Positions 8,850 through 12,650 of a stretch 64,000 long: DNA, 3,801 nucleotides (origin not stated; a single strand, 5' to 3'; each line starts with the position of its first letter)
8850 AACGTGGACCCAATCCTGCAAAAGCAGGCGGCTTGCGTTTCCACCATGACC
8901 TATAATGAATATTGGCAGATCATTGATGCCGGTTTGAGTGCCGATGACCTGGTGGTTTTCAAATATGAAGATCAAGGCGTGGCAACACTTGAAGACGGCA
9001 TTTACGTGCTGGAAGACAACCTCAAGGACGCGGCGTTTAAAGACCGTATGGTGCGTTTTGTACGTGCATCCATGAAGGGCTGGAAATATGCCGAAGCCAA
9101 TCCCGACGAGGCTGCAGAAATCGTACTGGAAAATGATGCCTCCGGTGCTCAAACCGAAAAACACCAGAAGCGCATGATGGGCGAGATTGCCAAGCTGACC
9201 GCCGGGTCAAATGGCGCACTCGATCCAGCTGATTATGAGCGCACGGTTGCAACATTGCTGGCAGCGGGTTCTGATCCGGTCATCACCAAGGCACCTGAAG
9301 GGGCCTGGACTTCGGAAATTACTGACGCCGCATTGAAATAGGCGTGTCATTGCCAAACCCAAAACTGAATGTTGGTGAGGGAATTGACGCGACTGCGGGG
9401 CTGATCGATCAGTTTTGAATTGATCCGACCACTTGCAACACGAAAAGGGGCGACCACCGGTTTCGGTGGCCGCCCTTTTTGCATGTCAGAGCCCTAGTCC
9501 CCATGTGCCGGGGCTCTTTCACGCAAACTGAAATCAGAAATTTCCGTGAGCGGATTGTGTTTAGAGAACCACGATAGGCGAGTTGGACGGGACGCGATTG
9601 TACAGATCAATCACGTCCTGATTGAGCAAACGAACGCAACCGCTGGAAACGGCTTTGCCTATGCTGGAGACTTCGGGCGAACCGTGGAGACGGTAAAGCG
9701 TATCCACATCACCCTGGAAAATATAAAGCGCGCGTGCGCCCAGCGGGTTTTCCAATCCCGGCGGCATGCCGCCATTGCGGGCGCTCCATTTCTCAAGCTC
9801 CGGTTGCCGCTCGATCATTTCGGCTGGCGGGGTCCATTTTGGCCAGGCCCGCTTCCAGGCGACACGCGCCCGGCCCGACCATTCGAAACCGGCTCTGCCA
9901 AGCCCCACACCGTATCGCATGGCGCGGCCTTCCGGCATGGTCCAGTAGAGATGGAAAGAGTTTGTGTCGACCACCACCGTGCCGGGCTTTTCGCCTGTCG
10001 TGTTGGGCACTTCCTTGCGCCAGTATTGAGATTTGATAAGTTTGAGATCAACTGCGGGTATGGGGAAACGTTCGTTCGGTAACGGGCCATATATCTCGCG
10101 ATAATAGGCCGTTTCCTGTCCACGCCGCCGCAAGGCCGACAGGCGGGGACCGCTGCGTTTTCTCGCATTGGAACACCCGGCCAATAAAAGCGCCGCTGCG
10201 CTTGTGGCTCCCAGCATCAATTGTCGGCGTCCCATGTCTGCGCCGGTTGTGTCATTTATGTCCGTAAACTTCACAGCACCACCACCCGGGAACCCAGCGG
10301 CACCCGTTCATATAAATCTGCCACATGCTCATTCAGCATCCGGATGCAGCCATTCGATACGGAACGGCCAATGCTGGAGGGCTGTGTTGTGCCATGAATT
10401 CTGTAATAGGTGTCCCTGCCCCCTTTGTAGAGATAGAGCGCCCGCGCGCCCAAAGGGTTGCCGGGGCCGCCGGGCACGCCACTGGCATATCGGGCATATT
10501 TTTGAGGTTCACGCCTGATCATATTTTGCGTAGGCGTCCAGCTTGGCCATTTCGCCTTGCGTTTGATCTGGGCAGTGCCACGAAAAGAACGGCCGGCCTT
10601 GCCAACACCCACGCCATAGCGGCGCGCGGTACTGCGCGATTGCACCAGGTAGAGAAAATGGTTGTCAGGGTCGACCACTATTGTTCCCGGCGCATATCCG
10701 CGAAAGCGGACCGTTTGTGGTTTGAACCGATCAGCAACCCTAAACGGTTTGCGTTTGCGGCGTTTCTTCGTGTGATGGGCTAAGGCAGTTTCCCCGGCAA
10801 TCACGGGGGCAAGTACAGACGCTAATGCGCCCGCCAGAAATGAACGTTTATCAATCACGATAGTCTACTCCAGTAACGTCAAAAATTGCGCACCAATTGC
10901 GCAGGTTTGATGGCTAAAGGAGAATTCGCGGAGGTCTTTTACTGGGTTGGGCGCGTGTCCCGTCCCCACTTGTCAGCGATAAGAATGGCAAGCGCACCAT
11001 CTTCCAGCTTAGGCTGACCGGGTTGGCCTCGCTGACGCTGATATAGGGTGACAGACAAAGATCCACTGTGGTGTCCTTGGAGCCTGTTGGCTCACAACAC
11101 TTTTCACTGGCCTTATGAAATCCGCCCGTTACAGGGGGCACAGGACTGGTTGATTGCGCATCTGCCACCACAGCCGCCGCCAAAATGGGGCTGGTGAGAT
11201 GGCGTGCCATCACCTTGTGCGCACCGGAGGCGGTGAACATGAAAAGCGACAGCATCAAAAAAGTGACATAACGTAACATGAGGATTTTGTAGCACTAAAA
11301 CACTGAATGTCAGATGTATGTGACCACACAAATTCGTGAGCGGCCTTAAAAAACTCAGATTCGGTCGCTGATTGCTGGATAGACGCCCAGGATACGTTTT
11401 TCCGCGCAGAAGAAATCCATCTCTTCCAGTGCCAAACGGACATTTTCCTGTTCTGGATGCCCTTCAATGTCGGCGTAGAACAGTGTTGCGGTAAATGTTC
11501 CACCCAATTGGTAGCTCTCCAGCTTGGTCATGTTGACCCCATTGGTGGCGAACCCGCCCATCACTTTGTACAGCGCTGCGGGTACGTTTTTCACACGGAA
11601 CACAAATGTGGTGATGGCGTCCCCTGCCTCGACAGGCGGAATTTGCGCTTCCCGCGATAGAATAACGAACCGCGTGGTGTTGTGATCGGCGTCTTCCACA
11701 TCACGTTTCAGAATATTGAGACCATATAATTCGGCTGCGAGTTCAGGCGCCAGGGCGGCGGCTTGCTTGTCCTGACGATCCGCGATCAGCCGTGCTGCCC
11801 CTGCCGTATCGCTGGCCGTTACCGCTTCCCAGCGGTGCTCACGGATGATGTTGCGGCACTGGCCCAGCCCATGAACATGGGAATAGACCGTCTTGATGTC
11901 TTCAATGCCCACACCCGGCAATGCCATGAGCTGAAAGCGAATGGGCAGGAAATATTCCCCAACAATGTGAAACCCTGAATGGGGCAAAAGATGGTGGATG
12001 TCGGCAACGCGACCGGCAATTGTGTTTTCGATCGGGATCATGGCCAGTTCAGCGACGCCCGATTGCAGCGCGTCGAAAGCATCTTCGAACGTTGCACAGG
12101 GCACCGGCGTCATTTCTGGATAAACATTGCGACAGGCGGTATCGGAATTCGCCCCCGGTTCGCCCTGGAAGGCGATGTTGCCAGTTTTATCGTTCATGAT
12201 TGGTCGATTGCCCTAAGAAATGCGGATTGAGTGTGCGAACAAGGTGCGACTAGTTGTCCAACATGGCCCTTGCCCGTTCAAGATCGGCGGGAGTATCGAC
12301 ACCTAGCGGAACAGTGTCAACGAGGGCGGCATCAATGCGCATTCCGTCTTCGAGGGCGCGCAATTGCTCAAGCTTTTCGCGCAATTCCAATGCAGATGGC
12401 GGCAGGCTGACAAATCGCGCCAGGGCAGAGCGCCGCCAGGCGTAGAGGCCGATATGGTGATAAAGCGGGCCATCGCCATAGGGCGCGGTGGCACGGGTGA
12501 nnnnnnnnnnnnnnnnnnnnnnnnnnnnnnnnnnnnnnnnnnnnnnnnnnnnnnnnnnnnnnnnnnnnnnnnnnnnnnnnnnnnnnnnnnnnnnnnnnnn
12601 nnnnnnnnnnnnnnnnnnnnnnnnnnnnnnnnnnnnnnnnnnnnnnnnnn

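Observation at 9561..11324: Candidate metal- or export-sensing translational leader (CutF/CruR-like) controlling two L,D-transpeptidases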

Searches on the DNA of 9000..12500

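Call 6: search_rna_families(source=window, start=9000, end=12500, threshold=evalue, max_evalue=1)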
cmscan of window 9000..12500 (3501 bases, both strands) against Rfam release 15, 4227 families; matches with E-value up to 1: 1.
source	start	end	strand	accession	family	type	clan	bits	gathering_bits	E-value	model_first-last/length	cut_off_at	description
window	9815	9898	+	RF02552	RcsR1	Gene; sRNA;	-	21.2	60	0.36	1-96/96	no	RcsR1 sRNA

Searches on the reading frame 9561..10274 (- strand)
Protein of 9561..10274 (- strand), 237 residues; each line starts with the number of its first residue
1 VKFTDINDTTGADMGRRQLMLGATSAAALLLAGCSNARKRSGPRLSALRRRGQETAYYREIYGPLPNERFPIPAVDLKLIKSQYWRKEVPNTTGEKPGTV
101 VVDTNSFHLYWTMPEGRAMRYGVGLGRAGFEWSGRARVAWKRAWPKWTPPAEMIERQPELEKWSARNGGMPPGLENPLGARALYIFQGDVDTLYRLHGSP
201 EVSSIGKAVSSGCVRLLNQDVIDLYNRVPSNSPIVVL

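Call 3: search_protein_families(library=pfam, proteins=[window:9561-10274:-], max_evalue=1)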
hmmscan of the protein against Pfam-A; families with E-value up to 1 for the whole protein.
window:9561-10274:- (237 aa): 1 family
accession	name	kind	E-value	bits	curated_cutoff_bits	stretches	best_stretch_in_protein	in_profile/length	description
PF03734.19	YkuD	-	2.5e-19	70.8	23.4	1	99-236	3-146/146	L,D-transpeptidase catalytic domain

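Call 4: search_protein_families(library=ncbifam, proteins=[window:9561-10274:-], max_evalue=1)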
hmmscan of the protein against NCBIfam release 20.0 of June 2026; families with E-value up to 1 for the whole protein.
window:9561-10274:- (237 aa): 5 families
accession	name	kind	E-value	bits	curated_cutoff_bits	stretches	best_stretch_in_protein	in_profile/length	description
NF047955.1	TransPepLdtE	equivalog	9.2e-17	61.2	480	1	99-236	97-232/322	L,D-transpeptidase LdtE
NF007563.0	PRK10190.1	equivalog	1.5e-12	47.4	517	1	99-232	97-226/310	L,D-transpeptidase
NF007612.0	PRK10260.1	equivalog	1.8e-12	46.9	583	1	100-231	101-228/306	L,D-transpeptidase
NF040925.1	LD_carbox_ElsL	exception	1.9e-06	27.8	270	1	195-232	117-154/164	cell wall-recycling L,D-carboxypeptidase ElsL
NF011925.1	PRK15396.1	subfamily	0.028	14.6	108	1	15-39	2-26/78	major outer membrane lipoprotein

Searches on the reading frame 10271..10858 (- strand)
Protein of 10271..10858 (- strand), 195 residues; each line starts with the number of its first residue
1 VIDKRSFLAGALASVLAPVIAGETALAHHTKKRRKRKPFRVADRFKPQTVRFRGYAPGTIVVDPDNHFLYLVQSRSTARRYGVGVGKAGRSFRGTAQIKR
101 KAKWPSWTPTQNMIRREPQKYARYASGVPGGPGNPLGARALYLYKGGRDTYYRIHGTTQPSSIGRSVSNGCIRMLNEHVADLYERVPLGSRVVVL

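Call 3: search_protein_families(library=pfam, proteins=[window:10271-10858:-], max_evalue=1)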
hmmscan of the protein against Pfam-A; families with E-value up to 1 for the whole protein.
window:10271-10858:- (195 aa): 1 family
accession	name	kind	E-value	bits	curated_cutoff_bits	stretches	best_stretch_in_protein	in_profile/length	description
PF03734.19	YkuD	-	2.2e-25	90.4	23.4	1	59-194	3-146/146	L,D-transpeptidase catalytic domain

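Call 4: search_protein_families(library=ncbifam, proteins=[window:10271-10858:-], max_evalue=1)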
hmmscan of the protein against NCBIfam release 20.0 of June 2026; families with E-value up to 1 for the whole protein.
window:10271-10858:- (195 aa): 5 families
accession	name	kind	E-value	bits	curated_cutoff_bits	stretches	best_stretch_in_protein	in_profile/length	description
NF047955.1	TransPepLdtE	equivalog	9.1e-22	77.6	480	1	67-194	106-232/322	L,D-transpeptidase LdtE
NF007563.0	PRK10190.1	equivalog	1.4e-21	77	517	1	60-194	98-230/310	L,D-transpeptidase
NF007612.0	PRK10260.1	equivalog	1.1e-18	67.4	583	1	60-193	102-232/306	L,D-transpeptidase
NF040925.1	LD_carbox_ElsL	exception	5.9e-07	29.4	270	1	148-190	109-154/164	cell wall-recycling L,D-carboxypeptidase ElsL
NF009120.0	PRK12472.1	subfamily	0.055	12.2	369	1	164-194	132-162/508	hypothetical protein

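Call 7: find_related_loci(query=window:10271-10858:-, collection=genome_contigs, flank=4000)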
Query window:10271-10858:- (195 aa) in genome_contigs; peptide patterns used: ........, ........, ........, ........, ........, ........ (x = any residue, [..] = any of these).
599 stretches matched a pattern (row limit reached: there are more); 540 encode a relative of the query (tblastn E <= 1e-3); the best 80 are kept; 80 distinct loci.
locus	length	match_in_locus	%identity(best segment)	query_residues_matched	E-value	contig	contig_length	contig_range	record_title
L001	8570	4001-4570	75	1-195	1e-94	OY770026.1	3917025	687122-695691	MAG: Rhizobiaceae bacterium isolate bf0a9a0f-351a-45ad-a5d5-f0004388da85 genome assembly, chromosome: 1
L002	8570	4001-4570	73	1-195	1e-92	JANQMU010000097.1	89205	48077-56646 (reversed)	MAG: Rhizobiaceae bacterium isolate PL25b_bin.41 k99_500992, whole genome shotgun sequence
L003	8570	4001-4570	72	1-195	9e-92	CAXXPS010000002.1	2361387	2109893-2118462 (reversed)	MAG: Rhizobiaceae bacterium isolate 111dee74-41c5-48c8-97b9-1bdf9f66f5c5 genome assembly, contig: contig_2, whole genome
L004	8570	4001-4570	71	1-195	1e-89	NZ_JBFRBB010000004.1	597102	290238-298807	Hoeflea sp. TYP-13 scaffold4, whole genome shotgun sequence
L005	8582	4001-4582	76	1-195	3e-88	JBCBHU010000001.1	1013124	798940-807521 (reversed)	MAG: Pseudomonadota bacterium isolate J06621_16 NODE_1_length_1013124_cov_21.226821, whole genome shotgun sequence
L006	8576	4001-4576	68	1-195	2e-88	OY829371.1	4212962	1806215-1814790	MAG: Lentilitoribacter sp. isolate 6ee52ac0-c030-4fa4-9049-db9211fff6a3 genome assembly, chromosome: 1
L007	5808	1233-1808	69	1-195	4e-88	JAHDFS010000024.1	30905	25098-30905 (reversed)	MAG: Rhizobiaceae bacterium isolate MAG-28 RZ_4076, whole genome shotgun sequence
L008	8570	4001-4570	70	1-195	6e-88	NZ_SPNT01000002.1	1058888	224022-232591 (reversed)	Nitratireductor sp. XY-223 NODE_2_length_1058888_cov_69.650639, whole genome shotgun sequence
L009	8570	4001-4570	69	1-195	7e-88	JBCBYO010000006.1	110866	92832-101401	MAG: Pseudomonadota bacterium isolate J06656_9 NODE_6_length_110866_cov_9.534096, whole genome shotgun sequence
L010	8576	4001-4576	68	1-195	1e-87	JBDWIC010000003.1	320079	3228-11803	MAG: Lentilitoribacter sp. isolate LC.100.F.B2_422_16 LC_100_F_B2_422_16_000000000003, whole genome shotgun sequence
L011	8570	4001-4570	70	1-195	4e-87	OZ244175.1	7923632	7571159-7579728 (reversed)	MAG: Hoeflea sp. isolate b91fc3f4-b724-4702-9b56-207046c8be30 genome assembly, chromosome: 1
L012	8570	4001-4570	72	1-195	2e-87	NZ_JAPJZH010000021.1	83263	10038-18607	Hoeflea poritis strain E7-10 NODE_21_length_83263_cov_120.165641, whole genome shotgun sequence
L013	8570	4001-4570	70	1-195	3e-87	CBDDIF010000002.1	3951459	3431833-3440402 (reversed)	MAG: Hoeflea sp. isolate de7d1fd8-3844-4ab1-894f-cffbf416fd34 genome assembly, contig: contig_2, whole genome shotgun se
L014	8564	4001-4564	71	1-195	2e-86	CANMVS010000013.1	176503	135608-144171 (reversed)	uncultured Rhizobiaceae group bacterium isolate YR2-508-J.fasta genome assembly, contig: NODE_13, whole genome shotgun s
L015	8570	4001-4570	70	1-195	1e-86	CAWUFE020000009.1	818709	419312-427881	MAG: Rhizobiaceae bacterium isolate 2a1c93a1-b5bb-4fff-98e9-bbfee3ad1fdc genome assembly, contig: contig_9, whole genome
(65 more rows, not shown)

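Call 62: search_solved_structures(query=window:10271-10858:-, max_evalue=0.00001)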
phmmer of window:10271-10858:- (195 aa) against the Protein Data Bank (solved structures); distinct sequences matched with E-value up to 0.00001: 6.
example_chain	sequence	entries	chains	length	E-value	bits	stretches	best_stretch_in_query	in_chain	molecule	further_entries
6v45_A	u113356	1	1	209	1e-64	221.2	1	27-195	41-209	Probable carnitine operon oxidoreductase caia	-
4lzh_A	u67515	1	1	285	2.2e-18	70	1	58-193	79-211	L,D-transpeptidase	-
9tyw_A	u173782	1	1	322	2.4e-11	47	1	58-193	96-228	L,D-TPase catalytic domain-containing protein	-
2mtz_A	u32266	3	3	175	1.3e-10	44.7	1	130-194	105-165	Putative L,D-transpeptidase YkuD | L, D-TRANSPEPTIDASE YKUD | PUTATIVE L, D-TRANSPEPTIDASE YKUD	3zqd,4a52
1y7m_A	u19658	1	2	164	2.4e-10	43.8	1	130-194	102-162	hypothetical protein BSU14040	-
4a1i_A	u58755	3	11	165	2.4e-10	43.8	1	130-194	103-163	PUTATIVE L, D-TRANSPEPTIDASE YKUD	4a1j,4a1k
